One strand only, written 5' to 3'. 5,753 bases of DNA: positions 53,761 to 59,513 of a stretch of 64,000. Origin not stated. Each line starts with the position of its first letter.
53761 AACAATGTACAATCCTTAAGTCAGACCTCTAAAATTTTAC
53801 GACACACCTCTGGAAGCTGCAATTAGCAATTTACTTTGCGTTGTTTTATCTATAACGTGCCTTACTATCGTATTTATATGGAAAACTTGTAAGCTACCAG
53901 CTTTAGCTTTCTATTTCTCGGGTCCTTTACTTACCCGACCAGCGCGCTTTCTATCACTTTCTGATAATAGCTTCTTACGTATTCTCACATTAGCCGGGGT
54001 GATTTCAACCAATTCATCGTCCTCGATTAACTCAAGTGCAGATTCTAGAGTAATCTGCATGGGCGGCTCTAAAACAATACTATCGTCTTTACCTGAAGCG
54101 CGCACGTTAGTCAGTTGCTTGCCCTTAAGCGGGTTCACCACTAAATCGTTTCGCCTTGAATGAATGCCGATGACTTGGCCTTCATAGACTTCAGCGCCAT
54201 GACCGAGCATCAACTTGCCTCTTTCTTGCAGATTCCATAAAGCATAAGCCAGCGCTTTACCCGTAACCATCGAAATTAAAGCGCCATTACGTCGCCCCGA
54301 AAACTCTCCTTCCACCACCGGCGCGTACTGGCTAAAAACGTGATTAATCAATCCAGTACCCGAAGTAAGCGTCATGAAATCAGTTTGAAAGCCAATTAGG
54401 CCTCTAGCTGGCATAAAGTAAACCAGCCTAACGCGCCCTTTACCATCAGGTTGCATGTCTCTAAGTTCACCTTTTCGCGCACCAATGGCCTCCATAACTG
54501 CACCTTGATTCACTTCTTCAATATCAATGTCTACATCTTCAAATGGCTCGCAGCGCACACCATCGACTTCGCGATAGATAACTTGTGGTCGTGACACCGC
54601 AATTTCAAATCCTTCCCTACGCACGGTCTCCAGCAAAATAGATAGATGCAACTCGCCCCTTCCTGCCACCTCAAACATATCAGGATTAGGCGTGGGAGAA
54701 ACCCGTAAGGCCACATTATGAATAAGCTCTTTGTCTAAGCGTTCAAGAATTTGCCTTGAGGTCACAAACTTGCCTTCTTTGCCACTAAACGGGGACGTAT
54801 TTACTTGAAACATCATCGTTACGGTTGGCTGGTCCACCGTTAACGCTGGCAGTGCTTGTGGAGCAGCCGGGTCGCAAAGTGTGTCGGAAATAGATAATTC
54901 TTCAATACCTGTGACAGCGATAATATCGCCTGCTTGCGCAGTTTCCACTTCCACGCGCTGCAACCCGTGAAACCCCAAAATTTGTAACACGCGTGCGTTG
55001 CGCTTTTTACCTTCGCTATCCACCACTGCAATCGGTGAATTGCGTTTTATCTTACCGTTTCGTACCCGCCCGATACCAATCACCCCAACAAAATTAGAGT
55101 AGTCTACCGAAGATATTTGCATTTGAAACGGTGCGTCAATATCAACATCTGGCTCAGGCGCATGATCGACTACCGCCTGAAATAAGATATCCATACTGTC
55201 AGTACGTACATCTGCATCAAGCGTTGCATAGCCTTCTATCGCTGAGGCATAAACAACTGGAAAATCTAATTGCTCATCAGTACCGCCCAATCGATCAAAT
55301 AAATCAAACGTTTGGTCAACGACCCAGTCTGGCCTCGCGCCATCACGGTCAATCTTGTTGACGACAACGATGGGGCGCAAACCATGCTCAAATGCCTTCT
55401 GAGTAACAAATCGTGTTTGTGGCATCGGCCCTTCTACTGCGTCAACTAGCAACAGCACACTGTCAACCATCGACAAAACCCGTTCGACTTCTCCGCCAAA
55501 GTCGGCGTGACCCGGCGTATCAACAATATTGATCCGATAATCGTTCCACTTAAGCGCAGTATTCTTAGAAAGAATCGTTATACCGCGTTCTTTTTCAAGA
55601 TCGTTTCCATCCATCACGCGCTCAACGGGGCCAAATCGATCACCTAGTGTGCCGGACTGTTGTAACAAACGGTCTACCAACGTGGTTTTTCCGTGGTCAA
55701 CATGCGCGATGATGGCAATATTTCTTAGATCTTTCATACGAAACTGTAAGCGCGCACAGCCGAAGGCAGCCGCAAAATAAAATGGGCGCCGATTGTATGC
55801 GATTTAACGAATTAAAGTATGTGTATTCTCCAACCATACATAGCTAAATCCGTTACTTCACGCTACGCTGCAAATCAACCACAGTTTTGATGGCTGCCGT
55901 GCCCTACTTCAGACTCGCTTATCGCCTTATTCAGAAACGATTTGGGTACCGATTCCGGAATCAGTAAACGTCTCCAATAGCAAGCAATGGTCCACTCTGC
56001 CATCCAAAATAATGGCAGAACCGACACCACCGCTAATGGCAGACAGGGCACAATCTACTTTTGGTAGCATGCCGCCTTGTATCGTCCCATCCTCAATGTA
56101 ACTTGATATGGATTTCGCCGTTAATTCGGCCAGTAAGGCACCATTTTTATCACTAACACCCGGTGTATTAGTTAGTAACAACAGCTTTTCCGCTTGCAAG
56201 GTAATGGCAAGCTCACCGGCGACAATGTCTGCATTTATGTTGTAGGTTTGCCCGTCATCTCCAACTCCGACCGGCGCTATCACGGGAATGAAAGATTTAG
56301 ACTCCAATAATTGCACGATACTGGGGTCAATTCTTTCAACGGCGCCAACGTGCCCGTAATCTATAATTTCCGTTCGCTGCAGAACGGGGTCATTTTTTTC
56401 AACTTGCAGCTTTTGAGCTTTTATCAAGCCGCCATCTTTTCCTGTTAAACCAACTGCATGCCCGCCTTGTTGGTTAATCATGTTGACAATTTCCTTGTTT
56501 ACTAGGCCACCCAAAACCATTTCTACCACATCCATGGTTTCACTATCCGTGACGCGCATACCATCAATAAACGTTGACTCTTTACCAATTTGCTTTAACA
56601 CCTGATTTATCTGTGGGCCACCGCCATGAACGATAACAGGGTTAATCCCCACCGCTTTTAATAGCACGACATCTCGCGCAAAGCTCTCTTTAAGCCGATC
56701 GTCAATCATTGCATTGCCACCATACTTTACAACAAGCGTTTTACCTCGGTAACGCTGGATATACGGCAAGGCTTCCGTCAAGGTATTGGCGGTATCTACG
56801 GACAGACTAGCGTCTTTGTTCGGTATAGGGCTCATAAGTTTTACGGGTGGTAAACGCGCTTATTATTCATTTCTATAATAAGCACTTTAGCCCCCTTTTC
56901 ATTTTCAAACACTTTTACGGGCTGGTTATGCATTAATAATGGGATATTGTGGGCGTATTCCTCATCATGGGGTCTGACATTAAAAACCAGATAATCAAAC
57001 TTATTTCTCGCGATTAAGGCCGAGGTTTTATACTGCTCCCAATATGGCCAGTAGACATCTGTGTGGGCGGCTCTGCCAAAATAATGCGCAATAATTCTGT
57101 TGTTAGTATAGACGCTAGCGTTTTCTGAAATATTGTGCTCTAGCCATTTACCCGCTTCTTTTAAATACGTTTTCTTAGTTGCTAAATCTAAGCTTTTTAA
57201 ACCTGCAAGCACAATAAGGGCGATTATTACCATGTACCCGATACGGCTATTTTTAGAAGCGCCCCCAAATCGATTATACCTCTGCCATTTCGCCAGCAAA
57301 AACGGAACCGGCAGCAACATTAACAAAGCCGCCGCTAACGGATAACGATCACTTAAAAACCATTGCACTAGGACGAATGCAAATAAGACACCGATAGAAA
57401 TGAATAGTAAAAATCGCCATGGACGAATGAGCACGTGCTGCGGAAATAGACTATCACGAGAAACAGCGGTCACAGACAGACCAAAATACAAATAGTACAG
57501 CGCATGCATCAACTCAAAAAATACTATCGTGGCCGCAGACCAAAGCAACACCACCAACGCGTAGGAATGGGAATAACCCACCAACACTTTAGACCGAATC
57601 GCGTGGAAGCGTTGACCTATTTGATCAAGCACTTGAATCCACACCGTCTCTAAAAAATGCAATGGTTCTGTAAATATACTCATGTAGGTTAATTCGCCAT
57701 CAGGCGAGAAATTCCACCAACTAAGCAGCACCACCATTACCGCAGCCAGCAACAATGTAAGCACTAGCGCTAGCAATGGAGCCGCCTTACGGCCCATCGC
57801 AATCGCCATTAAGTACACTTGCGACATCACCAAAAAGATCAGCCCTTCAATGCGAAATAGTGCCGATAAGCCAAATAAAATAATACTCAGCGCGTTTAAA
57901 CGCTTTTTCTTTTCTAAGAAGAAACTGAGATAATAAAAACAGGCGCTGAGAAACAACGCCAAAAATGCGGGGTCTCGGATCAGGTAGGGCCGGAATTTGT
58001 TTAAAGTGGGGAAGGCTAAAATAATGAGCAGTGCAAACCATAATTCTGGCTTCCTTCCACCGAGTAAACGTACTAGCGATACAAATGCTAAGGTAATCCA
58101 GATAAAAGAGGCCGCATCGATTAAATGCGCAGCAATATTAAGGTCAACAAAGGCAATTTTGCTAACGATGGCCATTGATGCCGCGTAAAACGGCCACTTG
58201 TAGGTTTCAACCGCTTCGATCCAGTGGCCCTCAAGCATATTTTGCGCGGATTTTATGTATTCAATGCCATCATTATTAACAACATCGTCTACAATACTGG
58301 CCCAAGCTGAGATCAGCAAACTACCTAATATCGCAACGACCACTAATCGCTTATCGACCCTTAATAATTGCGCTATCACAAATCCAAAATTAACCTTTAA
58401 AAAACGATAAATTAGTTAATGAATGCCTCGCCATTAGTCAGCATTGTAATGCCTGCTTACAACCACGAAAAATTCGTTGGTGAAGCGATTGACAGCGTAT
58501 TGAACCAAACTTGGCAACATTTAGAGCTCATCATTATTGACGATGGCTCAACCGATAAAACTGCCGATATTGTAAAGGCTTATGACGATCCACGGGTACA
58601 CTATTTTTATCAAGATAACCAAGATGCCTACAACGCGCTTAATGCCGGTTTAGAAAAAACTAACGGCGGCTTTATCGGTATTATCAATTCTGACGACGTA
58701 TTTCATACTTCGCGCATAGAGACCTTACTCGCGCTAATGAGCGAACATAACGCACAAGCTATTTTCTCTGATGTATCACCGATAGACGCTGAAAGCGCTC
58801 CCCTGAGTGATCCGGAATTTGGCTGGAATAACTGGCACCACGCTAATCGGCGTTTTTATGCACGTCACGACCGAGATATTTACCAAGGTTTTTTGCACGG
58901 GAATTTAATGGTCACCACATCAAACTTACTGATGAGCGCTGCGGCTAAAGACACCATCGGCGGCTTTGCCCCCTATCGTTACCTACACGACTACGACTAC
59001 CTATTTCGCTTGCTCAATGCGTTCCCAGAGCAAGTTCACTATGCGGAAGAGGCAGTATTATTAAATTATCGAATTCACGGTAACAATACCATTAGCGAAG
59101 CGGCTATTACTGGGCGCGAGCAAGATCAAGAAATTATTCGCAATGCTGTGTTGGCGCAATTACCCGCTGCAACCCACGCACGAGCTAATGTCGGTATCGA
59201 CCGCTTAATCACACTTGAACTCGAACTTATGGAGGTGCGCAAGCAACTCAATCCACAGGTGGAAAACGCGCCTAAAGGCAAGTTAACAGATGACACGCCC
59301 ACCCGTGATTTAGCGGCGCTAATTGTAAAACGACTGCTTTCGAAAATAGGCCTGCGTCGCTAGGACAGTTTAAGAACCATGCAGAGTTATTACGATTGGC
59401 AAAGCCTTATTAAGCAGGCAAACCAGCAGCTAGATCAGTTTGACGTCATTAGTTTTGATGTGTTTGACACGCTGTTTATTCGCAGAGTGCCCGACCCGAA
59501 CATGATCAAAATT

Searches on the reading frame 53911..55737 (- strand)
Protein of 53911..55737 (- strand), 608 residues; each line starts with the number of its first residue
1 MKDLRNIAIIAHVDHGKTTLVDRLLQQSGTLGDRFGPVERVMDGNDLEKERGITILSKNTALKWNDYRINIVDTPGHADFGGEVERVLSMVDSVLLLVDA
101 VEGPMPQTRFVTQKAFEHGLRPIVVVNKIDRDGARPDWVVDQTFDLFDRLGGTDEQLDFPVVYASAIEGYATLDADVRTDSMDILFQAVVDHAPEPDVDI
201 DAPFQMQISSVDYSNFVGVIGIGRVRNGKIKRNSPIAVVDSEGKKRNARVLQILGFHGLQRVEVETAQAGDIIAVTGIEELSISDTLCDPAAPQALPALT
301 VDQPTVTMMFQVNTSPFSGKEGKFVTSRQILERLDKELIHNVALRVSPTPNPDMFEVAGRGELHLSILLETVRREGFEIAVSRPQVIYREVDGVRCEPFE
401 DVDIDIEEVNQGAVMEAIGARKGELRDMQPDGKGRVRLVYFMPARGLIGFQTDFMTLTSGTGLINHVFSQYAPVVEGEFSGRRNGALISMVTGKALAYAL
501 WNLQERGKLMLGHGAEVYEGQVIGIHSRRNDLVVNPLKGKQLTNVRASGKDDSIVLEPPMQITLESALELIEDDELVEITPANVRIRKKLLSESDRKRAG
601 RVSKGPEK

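Call 55: search_protein_families(library=pfam, proteins=[window:53911-55737:-], max_evalue=0.01)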
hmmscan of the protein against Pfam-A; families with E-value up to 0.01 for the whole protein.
window:53911-55737:- (608 aa): 6 families
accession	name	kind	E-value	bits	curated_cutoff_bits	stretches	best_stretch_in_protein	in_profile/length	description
PF00009.33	GTP_EFTU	-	3.5e-55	187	26.5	1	2-194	1-187/188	Elongation factor Tu GTP binding domain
PF21018.2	BipA_C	-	1.8e-44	150.5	23.8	1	484-592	1-109/110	TypA/BipA C-terminal domain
PF00679.30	EFG_C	-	2.1e-21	76.2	27.9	1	396-474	3-81/89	Elongation factor G C-terminus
PF03144.31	GTP_EFTU_D2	-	1.5e-13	51.4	30.3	1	218-288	1-73/73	Elongation factor Tu domain 2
PF22042.2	EF-G_D2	-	5.8e-08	33.2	27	1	205-289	3-83/84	Elongation factor G domain 2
PF01926.29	MMR_HSR1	-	4e-06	27.4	21.9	1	7-128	2-113/113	50S ribosome-binding GTPase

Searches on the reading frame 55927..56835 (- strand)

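Call 55: search_protein_families(library=pfam, proteins=[window:55927-56835:-], max_evalue=0.01)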
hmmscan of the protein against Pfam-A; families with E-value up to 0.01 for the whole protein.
window:55927-56835:- (302 aa): 1 family
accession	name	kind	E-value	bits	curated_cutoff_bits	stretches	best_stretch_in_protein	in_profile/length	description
PF00696.33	AA_kinase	-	2.8e-42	145.5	24.9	1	32-277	1-233/234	Amino acid kinase family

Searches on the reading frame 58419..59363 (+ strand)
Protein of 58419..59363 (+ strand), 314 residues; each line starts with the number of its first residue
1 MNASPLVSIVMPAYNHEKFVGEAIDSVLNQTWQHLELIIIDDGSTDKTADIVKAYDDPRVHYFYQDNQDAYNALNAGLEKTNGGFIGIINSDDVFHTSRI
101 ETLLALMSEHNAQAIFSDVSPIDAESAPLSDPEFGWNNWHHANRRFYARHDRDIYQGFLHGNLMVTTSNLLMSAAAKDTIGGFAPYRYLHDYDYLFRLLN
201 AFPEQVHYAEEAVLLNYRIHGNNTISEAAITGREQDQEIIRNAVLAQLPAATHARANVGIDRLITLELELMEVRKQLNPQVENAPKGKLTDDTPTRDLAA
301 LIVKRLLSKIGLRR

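Call 55: search_protein_families(library=pfam, proteins=[window:58419-59363:+], max_evalue=0.01)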
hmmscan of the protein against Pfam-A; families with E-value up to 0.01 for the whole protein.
window:58419-59363:+ (314 aa): 4 families
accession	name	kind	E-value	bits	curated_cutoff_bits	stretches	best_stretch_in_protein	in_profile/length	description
PF00535.33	Glycos_transf_2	-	2.8e-33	115.6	23.3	1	8-138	1-136/168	Glycosyl transferase family 2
PF10111.15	Glyco_tranf_2_2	-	4e-11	43.4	27.3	1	8-115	1-114/276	Glycosyltransferase like family 2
PF13641.12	Glyco_tranf_2_3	-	1.1e-10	42.4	27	1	7-200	3-196/230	Glycosyltransferase like family 2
PF13704.12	Glyco_tranf_2_4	-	0.0048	17.8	27.5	0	32-100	17-89/98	Glycosyl transferase family 2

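Call 75: search_protein_families(library=ncbifam, proteins=[window:58419-59363:+], max_evalue=0.001)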
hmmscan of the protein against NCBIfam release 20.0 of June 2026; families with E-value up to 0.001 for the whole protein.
window:58419-59363:+ (314 aa): 26 families (the best 25 are shown)
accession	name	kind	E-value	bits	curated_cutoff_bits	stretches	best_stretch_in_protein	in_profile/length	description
NF047683.1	TeichurnBiosyTuaG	equivalog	3.3e-27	95.7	400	1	2-129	3-133/252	teichuronic acid biosynthesis protein TuaG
NF007482.0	PRK10073.1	equivalog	3.6e-23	82.1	423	1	1-111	2-114/334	glycosyltransferase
NF007453.0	PRK10018.1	equivalog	5.3e-17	62.4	382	1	2-149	3-154/280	colanic acid biosynthesis glycosyltransferase WcaA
TIGR03937.1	PgaC_IcaA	equivalog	7e-17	61.5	422.3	1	3-111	43-154/407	poly-beta-1,6-N-acetyl-D-glucosamine synthase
TIGR04017.1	WcaA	equivalog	9.2e-17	61.5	495.75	1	3-148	3-152/279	colanic acid biosynthesis glycosyltransferase WcaA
NF053739.1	GlytfEpsEBac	equivalog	2.7e-16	59.4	450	1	5-113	1-113/265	glycosyltransferase EpsE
NF050050.1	ProtGlycPglI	equivalog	2.8e-15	56.5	500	1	5-109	2-110/306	GalNAc(5)-diNAcBac-PP-undecaprenol beta-1,3-glucosyltransferase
NF041875.1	EPS_EpsD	equivalog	3.3e-14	53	370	1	7-221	1-211/325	exopolysaccharide biosynthesis glycosyltransferase EpsD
NF041394.1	GtaseAglG_Halo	equivalog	2.8e-12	46.5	440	1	7-213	3-212/304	glucosyl-dolichyl phosphate glucuronosyltransferase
TIGR03965.1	mycofact_glyco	equivalog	1.6e-11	43.8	280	1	5-213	74-277/467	mycofactocin biosynthesis glycosyltransferase MftF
TIGR04283.1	glyco_like_mftF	equivalog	1.2e-10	41.3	182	1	7-117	1-108/221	TIGR04283 family arsenosugar biosynthesis glycosyltransferase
TIGR03111.1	glyc2_xrt_Gpos1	hypoth_equivalog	1.3e-09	37.4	363.95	1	4-106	48-155/439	TIGR03111 family XrtG-associated glycosyltransferase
NF038302.1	EPS_HpsE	equivalog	2.3e-09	36.7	300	1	8-117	4-121/307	hormogonium polysaccharide biosynthesis glycosyltransferase HpsE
TIGR03469.1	HpnB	hypoth_equivalog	3e-08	33.1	379.25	1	3-54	42-94/386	hopene-associated glycosyltransferase HpnB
TIGR04009.1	wcaE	equivalog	3.2e-08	33.2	369.2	1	7-111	3-111/248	colanic acid biosynthesis glycosyltransferase WcaE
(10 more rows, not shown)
